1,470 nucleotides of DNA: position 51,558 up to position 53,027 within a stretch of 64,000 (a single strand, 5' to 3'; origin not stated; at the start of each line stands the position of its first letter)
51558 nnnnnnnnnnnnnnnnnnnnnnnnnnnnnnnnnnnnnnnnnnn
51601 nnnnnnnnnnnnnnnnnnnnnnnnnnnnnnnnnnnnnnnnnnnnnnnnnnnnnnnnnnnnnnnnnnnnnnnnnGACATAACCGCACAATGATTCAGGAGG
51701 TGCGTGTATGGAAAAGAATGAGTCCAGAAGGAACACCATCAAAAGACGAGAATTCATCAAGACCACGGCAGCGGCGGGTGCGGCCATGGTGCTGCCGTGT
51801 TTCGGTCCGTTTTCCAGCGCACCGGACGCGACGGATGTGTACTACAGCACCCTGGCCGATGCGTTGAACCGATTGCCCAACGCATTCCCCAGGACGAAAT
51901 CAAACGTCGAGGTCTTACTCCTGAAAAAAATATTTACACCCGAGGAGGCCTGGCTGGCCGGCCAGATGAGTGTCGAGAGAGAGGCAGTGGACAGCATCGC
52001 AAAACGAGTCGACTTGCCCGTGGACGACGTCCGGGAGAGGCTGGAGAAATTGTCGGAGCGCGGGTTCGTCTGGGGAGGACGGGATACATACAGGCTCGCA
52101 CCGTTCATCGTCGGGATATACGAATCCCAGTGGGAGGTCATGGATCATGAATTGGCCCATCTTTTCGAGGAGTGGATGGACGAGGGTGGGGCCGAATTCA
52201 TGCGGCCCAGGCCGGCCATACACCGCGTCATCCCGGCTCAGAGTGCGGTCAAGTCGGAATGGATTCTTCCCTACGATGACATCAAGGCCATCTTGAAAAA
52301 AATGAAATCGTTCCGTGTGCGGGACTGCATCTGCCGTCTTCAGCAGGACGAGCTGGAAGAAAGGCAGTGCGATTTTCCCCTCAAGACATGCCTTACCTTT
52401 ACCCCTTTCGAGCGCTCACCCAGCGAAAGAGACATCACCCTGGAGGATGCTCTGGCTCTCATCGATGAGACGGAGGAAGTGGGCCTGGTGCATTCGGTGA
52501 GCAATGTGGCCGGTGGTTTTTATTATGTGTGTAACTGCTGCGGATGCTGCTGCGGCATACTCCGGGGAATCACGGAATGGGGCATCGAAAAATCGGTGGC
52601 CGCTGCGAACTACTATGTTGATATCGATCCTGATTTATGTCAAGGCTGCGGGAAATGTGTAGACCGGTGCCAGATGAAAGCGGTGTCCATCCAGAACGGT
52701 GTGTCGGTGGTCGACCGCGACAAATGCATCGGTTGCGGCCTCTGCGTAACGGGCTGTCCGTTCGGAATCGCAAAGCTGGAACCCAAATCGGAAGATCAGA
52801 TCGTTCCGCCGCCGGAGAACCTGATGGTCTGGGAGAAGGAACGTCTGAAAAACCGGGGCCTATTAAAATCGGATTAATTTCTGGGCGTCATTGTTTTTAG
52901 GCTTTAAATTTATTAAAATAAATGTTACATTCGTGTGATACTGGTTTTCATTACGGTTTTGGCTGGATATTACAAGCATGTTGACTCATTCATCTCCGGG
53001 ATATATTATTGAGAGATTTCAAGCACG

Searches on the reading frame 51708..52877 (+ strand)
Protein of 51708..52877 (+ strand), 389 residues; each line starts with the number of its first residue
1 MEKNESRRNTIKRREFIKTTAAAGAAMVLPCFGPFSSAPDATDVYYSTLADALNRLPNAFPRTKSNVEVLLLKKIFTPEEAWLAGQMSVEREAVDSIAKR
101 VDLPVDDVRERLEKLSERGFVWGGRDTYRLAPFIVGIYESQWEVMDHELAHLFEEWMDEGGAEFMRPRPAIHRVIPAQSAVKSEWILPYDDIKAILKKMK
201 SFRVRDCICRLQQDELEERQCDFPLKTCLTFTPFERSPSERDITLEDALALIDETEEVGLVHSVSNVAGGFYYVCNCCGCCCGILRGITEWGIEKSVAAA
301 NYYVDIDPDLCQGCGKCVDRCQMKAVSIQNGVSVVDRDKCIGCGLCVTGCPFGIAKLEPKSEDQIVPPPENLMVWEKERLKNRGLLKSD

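Call 56: search_protein_families(library=pfam, proteins=[window:51708-52877:+])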
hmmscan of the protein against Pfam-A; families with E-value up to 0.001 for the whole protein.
window:51708-52877:+ (389 aa): 10 families
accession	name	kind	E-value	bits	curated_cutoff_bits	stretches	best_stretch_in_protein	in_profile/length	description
PF12837.12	Fer4_6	-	7.5e-12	45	25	1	333-354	2-23/24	4Fe-4S binding domain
PF00037.32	Fer4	-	8.3e-11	41.7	21.1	2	334-354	2-22/24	4Fe-4S binding domain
PF13237.11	Fer4_10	-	2.3e-10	40.7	25.5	2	305-351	3-53/53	4Fe-4S dicluster domain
PF14697.11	Fer4_21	-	1.8e-08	34.8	35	1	306-352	3-53/59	4Fe-4S dicluster domain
PF12838.12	Fer4_7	-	1.4e-07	32.3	27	1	311-354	2-52/52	4Fe-4S dicluster domain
PF13187.11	Fer4_9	-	5.2e-07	30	27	1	311-353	2-50/52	4Fe-4S dicluster domain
PF12797.12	Fer4_2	-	6.4e-07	29.4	24.5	1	334-352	4-22/22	4Fe-4S binding domain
PF10518.14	TAT_signal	-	3.3e-05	24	22.7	1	11-30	2-21/21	TAT (twin-arginine translocation) pathway signal sequence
PF13459.11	Fer4_15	-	7.4e-05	23.8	22.4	1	334-351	2-19/66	4Fe-4S single cluster domain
PF12800.12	Fer4_4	-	0.00026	21.5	24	1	338-353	2-17/17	4Fe-4S binding domain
